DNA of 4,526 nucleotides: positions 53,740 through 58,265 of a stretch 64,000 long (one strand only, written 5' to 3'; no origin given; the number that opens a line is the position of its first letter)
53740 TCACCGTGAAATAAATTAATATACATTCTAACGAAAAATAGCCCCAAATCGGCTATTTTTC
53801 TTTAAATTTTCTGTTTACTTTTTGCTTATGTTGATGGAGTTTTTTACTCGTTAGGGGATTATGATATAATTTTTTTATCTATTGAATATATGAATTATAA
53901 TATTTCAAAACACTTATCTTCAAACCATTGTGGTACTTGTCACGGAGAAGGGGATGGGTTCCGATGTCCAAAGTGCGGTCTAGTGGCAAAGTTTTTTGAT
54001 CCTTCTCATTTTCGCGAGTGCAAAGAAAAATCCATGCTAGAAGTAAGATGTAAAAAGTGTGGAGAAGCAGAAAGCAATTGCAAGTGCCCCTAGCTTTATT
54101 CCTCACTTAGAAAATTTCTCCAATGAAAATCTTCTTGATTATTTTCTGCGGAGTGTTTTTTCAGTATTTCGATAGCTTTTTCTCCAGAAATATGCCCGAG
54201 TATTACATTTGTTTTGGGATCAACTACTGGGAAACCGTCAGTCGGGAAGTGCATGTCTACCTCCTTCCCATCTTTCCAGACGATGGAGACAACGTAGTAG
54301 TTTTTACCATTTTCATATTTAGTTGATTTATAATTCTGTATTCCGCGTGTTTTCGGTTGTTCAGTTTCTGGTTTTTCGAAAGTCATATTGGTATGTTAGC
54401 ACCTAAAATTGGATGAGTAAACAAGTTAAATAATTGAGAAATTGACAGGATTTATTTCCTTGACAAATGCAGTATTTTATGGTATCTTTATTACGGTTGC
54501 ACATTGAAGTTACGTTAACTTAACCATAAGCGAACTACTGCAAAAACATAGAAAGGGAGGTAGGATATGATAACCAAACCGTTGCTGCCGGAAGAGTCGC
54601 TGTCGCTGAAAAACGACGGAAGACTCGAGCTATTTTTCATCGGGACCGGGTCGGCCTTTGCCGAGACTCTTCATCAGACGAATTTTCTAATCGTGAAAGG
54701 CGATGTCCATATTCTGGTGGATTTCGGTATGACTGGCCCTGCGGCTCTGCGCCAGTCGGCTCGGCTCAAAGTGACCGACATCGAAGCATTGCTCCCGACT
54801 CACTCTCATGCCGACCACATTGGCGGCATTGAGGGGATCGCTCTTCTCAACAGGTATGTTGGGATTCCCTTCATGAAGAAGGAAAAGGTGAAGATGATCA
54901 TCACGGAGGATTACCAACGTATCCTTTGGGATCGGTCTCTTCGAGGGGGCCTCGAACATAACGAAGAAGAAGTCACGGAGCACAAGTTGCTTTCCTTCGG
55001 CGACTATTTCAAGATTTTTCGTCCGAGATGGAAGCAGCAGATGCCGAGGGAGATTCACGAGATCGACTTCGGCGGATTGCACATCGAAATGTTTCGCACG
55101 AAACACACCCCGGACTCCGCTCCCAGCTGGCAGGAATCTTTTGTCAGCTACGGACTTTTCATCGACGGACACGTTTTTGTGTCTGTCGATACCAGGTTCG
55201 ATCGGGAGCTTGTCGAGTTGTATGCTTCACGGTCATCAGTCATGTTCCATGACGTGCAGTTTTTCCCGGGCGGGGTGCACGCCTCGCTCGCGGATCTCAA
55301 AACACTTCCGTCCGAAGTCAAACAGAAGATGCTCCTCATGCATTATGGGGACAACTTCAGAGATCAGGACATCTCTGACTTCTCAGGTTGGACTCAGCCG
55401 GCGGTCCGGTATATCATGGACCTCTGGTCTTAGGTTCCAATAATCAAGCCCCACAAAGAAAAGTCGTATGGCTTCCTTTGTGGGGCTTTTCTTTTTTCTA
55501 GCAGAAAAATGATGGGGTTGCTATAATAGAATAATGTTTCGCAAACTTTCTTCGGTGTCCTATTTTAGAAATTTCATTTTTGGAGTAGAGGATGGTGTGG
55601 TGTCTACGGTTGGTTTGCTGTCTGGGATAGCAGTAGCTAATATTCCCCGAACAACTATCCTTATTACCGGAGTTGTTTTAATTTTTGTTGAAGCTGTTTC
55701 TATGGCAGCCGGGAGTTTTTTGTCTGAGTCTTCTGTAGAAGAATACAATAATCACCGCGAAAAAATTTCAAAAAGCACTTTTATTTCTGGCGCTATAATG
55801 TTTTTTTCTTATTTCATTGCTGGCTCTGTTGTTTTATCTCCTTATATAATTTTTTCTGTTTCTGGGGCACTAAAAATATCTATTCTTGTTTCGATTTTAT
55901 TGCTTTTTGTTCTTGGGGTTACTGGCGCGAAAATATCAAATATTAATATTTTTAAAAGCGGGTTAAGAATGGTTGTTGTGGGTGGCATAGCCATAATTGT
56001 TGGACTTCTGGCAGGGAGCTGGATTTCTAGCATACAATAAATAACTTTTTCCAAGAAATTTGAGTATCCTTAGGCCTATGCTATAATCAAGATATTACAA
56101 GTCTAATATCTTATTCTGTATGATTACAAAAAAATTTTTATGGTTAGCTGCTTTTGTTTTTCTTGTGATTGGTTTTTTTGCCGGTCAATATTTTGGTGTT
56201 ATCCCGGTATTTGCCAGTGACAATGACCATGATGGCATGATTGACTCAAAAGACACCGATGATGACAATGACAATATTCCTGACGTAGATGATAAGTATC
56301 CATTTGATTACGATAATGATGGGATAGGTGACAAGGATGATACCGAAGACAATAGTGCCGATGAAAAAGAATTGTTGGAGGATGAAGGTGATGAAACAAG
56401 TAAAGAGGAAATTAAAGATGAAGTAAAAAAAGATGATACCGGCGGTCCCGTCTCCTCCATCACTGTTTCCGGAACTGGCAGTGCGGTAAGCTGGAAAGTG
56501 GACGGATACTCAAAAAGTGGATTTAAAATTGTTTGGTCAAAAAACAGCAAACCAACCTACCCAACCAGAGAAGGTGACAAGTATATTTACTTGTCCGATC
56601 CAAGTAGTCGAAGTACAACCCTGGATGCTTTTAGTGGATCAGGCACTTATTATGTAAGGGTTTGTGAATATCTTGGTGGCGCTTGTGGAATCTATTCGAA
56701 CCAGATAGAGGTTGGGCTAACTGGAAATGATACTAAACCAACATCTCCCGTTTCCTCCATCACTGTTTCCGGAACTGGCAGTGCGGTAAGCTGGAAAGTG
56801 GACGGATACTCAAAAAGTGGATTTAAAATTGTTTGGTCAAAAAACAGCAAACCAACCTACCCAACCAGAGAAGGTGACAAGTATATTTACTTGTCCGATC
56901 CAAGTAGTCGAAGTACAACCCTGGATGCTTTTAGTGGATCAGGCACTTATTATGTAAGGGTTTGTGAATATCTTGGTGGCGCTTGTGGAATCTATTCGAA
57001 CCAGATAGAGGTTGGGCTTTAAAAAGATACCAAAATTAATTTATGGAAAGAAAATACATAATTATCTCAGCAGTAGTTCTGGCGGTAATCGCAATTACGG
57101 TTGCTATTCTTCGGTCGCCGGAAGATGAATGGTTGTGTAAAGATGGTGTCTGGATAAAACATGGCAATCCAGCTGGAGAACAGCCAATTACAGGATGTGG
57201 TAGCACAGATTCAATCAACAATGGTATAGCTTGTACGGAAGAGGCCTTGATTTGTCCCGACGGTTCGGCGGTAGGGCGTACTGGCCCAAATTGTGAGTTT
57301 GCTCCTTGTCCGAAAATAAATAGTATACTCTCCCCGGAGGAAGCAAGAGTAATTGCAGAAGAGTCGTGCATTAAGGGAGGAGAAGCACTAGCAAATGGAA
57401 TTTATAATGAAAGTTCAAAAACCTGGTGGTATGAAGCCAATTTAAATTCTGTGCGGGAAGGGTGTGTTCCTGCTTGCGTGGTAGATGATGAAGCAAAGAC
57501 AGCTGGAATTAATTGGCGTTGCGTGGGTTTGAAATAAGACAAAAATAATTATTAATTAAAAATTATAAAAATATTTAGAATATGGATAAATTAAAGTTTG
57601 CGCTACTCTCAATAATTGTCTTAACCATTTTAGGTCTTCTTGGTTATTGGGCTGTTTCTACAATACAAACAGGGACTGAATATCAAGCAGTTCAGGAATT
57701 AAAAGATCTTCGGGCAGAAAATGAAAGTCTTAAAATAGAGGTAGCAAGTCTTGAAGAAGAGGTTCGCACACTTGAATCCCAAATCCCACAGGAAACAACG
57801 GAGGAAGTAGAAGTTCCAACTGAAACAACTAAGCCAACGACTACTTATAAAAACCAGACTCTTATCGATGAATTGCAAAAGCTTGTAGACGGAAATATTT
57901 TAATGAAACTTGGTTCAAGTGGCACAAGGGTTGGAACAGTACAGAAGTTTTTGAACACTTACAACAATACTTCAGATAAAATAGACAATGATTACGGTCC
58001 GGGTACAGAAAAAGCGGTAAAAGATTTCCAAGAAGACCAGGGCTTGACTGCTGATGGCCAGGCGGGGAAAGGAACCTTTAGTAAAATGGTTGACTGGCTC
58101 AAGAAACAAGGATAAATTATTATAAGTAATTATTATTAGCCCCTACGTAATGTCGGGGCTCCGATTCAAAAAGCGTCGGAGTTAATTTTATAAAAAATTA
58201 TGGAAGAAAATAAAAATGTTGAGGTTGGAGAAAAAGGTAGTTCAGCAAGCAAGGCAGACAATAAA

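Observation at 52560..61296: Cluster of secreted proteins with peptidoglycan-binding domains (PG_binding_1), PKD, TSP3 and LTD modules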

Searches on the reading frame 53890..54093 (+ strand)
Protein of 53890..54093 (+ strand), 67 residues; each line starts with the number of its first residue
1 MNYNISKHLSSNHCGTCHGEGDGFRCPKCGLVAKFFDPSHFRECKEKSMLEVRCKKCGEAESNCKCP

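Call 86: search_protein_families(library=ncbifam, proteins=[window:53890-54093:+], max_evalue=0.01)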
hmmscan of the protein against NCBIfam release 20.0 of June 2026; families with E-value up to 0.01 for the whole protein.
window:53890-54093:+ (67 aa): 0 families

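Call 87: search_protein_families(library=phrogs, proteins=[window:53890-54093:+], max_evalue=0.01)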
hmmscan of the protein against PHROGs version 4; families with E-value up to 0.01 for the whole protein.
window:53890-54093:+ (67 aa): 0 families

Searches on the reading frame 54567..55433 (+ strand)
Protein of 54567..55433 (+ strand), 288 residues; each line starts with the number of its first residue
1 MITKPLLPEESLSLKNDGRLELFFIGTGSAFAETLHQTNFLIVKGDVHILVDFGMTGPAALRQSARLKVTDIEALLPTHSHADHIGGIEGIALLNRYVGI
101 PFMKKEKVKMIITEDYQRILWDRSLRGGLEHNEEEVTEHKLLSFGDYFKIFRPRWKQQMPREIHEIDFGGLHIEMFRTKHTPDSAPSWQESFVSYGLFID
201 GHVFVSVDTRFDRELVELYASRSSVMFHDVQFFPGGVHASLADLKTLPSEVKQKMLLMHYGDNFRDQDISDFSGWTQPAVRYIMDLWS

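Call 7: search_protein_families(library=pfam, proteins=[window:54567-55433:+], max_evalue=0.1)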
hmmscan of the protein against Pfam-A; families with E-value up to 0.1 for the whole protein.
window:54567-55433:+ (288 aa): 3 families
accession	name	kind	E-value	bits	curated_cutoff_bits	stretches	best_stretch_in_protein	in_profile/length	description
PF23023.1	Anti-Pycsar_Apyc1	-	7.4e-35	121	50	1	20-265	3-226/250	Anti-Pycsar protein Apyc1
PF00753.33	Lactamase_B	-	2e-11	44.7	22.7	1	38-104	7-76/196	Metallo-beta-lactamase superfamily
PF12706.13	Lactamase_B_2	-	2.9e-07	30.7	27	1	49-232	3-166/200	Beta-lactamase superfamily domain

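Call 58: search_dna_similar(query=window:54567-55433:+, collection=phages, mode=protein, max_rows=10)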
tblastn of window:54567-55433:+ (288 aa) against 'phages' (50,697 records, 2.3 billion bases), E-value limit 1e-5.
Records with a match: 55; places in all: 55; records where one place covers at least 80% of the query: 55.
Best place of each record, by identity: <60% 55.
By first word of the organism name: Bacillus 55.
By host as written in the record: Bacillus subtilis 13; Bacillus subtilis BEST7003 7; Bacillus cereus 6; Bacillus sp. 4; - 3; Bacillus licheniformis KKP_3373 2; Bacillus megaterium str. ATCC 43725 2; Bacillus subtilis KCCM 12052 2; and 12 more.
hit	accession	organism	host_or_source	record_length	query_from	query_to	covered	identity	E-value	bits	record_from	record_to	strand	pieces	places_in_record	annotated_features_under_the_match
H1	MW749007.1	Bacillus phage vB_BspH_TimeGriffin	Bacillus sp.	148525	20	276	89%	34.2%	4e-33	133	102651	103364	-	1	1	putative MBL fold metallo-hydrolase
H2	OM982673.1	Bacillus phage SBSphiJ6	Bacillus subtilis BEST7003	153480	21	266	85%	35.6%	5e-31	127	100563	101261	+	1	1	hypothetical protein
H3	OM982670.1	Bacillus phage SBSphiJ3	Bacillus subtilis BEST7003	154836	21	266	85%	35.6%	5e-31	127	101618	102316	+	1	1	hypothetical protein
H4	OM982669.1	Bacillus phage SBSphiJ2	Bacillus subtilis BEST7003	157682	21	266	85%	35.6%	7e-31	127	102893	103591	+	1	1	hypothetical protein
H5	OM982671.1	Bacillus phage SBSphiJ4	Bacillus subtilis BEST7003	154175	21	266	85%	35.6%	8e-31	127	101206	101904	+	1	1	hypothetical protein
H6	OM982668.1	Bacillus phage SBSphiJ1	Bacillus subtilis BEST7003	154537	21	266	85%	35.6%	8e-31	127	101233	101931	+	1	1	hypothetical protein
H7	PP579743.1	Bacillus phage KKP_4048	Bacillus licheniformis KKP_3373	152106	20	276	89%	33.8%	1e-32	132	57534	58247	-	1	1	hypothetical protein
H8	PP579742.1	Bacillus phage KKP_4047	Bacillus licheniformis KKP_3373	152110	20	276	89%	33.8%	1e-32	132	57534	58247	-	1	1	hypothetical protein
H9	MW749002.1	Bacillus phage vB_BspH_Mawwa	Bacillus sp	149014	20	276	89%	33.8%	2e-32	131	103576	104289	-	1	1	putative MBL fold metallo-hydrolase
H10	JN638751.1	Bacillus phage G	Bacillus megaterium str. ATCC 43725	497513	25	266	84%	35.9%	8e-34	135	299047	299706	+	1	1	388: gp388 | 387: gp387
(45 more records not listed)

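Call 86: search_protein_families(library=ncbifam, proteins=[window:54567-55433:+], max_evalue=0.01)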
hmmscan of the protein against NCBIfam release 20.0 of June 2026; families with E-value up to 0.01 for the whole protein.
window:54567-55433:+ (288 aa): 14 families
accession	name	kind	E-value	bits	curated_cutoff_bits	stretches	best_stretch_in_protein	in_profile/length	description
NF012229.1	bla_class_B_core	domain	1.6e-08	34.8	100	1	38-185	16-134/139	metallo-beta-lactamase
TIGR02651.1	RNase_Z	equivalog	8.3e-08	31.6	292.95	1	21-182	1-140/302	ribonuclease Z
NF000801.0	PRK00055.1-3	equivalog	3.4e-07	29.6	252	1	20-92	2-74/307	ribonuclease Z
NF038231.1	MBL_Geo_Pelo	equivalog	4.6e-07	29.7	360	1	38-120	35-116/250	GPMC system MBL fold metallohydrolase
NF002553.0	PRK02113.1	equivalog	1.7e-06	27.7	386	1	37-117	35-112/252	MBL fold metallo-hydrolase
NF033105.1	bla_subclass_B3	equivalog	3e-05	23.5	240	1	39-91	25-81/257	subclass B3 metallo-beta-lactamase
NF033185.1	B3_Acin_new2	exception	3.5e-05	23.1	625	1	21-92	35-110/285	putative subclass B3 metallo-beta-lactamase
NF041257.1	GntH_guanitoxin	equivalog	0.00027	19.9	333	1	20-93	13-89/374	guanitoxin biosynthesis MBL fold metallo-hydrolase GntH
TIGR03413.1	GSH_gloB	equivalog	0.00062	19.2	200.8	1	46-92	19-64/248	hydroxyacylglutathione hydrolase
NF000459.2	blaSPG-1_fam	exception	0.00093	18.4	550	1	17-98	31-113/285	SPG-1 family subclass B3 metallo-beta-lactamase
NF000287.1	SMB1_fam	exception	0.0026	17.2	400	1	38-91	45-102/280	SMB-1 family subclass B3 metallo-beta-lactamase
NF000806.0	PRK00055.2-4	equivalog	0.0053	16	363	1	20-99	2-80/280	ribonuclease Z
NF001911.0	PRK00685.1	equivalog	0.0069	15.9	144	0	37-91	8-60/228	metal-dependent hydrolase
NF012140.0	blaBJP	exception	0.0078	15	600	1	66-91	88-113/294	BJP family subclass B3 metallo-beta-lactamase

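Call 87: search_protein_families(library=phrogs, proteins=[window:54567-55433:+], max_evalue=0.01)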
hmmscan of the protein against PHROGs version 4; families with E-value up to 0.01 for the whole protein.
window:54567-55433:+ (288 aa): 2 families
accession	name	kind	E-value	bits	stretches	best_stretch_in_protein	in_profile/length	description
phrog_392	-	other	1.1e-18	68.9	1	20-267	6-228/348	metal-dependent hydrolase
phrog_7043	-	tail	0.00076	19.1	1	50-89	651-692/1077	tail protein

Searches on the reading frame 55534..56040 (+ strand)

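Call 7: search_protein_families(library=pfam, proteins=[window:55534-56040:+], max_evalue=0.1)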
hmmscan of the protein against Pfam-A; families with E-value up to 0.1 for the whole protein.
window:55534-56040:+ (168 aa): 2 families
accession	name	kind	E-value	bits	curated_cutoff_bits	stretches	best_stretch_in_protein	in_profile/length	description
PF01988.24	VIT1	-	1.9e-27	96.9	28.1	2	11-77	1-68/214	VIT family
PF16013.10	DUF4781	-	0.012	14.9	27.9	1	6-65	77-135/310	Domain of unknown function (DUF4781)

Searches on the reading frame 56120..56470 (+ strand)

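Call 16: search_protein_families(library=pfam, proteins=[window:56120-56470:+], max_evalue=10)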
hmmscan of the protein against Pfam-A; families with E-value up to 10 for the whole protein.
window:56120-56470:+ (117 aa): 1 family
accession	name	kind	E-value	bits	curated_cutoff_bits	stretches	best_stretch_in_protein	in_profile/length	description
PF05297.16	Herpes_LMP1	-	0.48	10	26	1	35-101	259-326/386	Herpesvirus latent membrane protein 1 (LMP1)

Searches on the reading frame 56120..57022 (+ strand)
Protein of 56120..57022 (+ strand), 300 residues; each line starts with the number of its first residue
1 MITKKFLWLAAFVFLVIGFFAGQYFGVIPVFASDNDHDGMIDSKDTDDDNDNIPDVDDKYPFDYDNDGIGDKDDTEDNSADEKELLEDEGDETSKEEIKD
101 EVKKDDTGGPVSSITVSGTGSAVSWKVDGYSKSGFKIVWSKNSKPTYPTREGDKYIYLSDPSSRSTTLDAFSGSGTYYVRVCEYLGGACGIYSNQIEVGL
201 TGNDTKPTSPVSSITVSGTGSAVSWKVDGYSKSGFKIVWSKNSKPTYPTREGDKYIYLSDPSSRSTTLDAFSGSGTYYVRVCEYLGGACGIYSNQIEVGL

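Call 7: search_protein_families(library=pfam, proteins=[window:56120-57022:+], max_evalue=0.1)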
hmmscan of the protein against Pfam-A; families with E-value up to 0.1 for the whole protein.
window:56120-57022:+ (300 aa): 1 family
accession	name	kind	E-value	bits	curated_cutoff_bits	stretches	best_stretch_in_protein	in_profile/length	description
PF00041.27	fn3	-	0.00016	22.2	25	0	207-297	3-82/84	Fibronectin type III domain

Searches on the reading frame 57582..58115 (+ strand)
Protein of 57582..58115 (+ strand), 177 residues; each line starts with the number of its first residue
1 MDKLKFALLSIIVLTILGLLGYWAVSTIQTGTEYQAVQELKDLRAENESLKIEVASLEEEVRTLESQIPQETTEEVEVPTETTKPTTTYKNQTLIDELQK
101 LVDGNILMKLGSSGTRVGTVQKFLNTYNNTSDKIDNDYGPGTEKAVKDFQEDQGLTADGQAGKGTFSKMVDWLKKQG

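Call 7: search_protein_families(library=pfam, proteins=[window:57582-58115:+], max_evalue=0.1)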
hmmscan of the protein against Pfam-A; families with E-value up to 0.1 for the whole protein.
window:57582-58115:+ (177 aa): 14 families
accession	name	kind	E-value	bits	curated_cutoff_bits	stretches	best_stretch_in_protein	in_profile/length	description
PF01471.23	PG_binding_1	-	1.1e-15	57.9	23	1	113-169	1-57/57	Putative peptidoglycan binding domain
PF00170.26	bZIP_1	-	0.0018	18.8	27.6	1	38-67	33-62/64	bZIP transcription factor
PF02183.23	HALZ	-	0.0023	18.5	28.1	1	42-61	23-42/43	Homeobox associated leucine zipper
PF04977.20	DivIC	-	0.0023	18.2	28.9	1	18-66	6-52/80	Septum formation initiator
PF07989.16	Cnn_1N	-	0.0032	18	28.5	1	38-88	7-58/74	Centrosomin N-terminal motif 1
PF01131.25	Topoisom_bac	-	0.0083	15.6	35.1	1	71-125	306-353/411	DNA topoisomerase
PF10883.13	DUF2681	-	0.013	16.3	28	1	10-76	10-69/90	Protein of unknown function (DUF2681)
PF08286.16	Spc24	-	0.018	15.7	25.3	1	35-77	8-50/109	Spc24 subunit of Ndc80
PF06005.17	ZapB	-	0.021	15.8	31.5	1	35-75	15-55/71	Cell division protein ZapB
PF05377.16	FlaC_arch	-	0.021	15.7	27.8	0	39-64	15-40/55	Flagella accessory protein C (FlaC)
PF14077.11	WD40_alt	-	0.038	14.3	25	1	41-64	7-30/48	Alternative WD40 repeat motif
PF07926.17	TPR_MLP1_2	-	0.047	14.2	36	1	35-71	54-90/129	TPR/MLP1/MLP2-like protein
PF11559.13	ADIP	-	0.051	14.1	34.3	1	38-102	59-121/151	Afadin- and alpha -actinin-Binding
PF13179.11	DUF4006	-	0.085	13.2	22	0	11-46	21-57/64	Family of unknown function (DUF4006)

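Call 29: find_related_loci(query=A1, collection=genome_contigs, flank=10000)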
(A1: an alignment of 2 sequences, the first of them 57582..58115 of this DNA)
Query A1 (177 aa) in genome_contigs; peptide patterns used: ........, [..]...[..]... (x = any residue, [..] = any of these).
116 stretches matched a pattern; 3 encode a relative of the query (tblastn E <= 1e-3); 3 distinct loci.
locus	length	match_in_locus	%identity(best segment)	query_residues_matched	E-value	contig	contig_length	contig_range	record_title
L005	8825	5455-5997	67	1-177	7e-83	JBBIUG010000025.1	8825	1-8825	MAG: Candidatus Nomurabacteria bacterium isolate STF170223_bin_48 NODE_1642_length_8825_cov_3.815051, whole genome shotg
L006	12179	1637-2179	59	1-177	2e-62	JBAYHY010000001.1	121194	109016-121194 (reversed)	MAG: Candidatus Paceibacterota bacterium isolate SO_2016_GW1_160 scaffold00339_OW334_2016, whole genome shotgun sequence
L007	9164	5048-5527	51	21-176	3e-44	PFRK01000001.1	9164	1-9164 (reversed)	MAG: Candidatus Nomurabacteria bacterium CG_4_9_14_0_2_um_filter_32_10 CG_4_9_14_0.2_um_filter_scaffold_3668_c, whole ge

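Call 34: find_related_loci(query=A2, collection=metagenome_contigs, flank=10000)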
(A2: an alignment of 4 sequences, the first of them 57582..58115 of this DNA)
Query A2 (177 aa) in metagenome_contigs; peptide patterns used: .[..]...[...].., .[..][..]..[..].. (x = any residue, [..] = any of these).
600 stretches matched a pattern (row limit reached: there are more); 172 encode a relative of the query (tblastn E <= 1e-3); the best 80 are kept; 80 distinct loci.
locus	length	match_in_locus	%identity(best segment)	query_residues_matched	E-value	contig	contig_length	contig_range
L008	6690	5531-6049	59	1-177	2e-67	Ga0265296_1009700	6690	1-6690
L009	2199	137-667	58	1-175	4e-65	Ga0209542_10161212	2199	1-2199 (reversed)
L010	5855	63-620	56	1-177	2e-62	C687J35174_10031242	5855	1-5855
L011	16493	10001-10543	57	1-177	5e-62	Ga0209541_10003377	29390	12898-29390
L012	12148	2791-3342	55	1-177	3e-62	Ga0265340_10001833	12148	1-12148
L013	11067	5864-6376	58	1-176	8e-62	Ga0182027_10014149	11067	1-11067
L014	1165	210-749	56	1-177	2e-65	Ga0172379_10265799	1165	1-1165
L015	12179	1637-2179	59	1-177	6e-61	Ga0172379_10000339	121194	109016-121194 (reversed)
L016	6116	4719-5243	61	1-177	2e-60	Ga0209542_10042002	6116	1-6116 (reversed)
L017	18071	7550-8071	59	1-176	7e-60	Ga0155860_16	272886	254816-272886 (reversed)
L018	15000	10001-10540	55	1-177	6e-60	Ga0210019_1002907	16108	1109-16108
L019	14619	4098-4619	55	1-174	2e-59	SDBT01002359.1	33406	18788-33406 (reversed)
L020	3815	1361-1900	54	1-175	2e-59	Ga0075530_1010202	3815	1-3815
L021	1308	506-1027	55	1-176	2e-62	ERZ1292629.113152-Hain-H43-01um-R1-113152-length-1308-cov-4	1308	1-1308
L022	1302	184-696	55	1-176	4e-62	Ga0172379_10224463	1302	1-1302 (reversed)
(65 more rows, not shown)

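Call 86: search_protein_families(library=ncbifam, proteins=[window:57582-58115:+], max_evalue=0.01)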
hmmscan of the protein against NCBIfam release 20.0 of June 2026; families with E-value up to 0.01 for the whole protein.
window:57582-58115:+ (177 aa): 9 families
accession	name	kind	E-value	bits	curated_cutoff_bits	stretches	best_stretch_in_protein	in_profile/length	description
TIGR02869.1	spore_SleB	equivalog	7e-10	39.1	236.5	1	106-169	5-68/201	spore cortex-lytic enzyme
NF052336.1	PdgHdaseHSB100310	equivalog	3.4e-08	33.2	500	1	120-171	264-315/316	peptidoglycan hydrolase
NF052377.1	lmo1851_S41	exception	2.3e-06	26.6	725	1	101-175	377-451/468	lmo1851 family serine protease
NF052335.1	PdgHdaseHSB129560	equivalog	6e-06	25.8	500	1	119-170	278-329/330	peptidoglycan hydrolase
TIGR02209.1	ftsL_broad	equivalog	0.0024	17.7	42.45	1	1-62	1-62/85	cell division protein FtsL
NF007891.0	PRK10594.1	equivalog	0.0036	16.2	425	1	120-166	300-346/617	L,D-transpeptidase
NF043058.1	T4SS_LegC2C7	subfamily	0.0056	15.7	350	1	37-93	128-182/348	LegC2/C7 family Dot/Icm T4SS effector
NF053549.1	FtsL_Actino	equivalog_domain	0.0058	16.5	55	1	9-66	5-58/83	cell division protein FtsL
NF004786.0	PRK06132.1-3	equivalog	0.0075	15.1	329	1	64-160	171-266/418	hypothetical protein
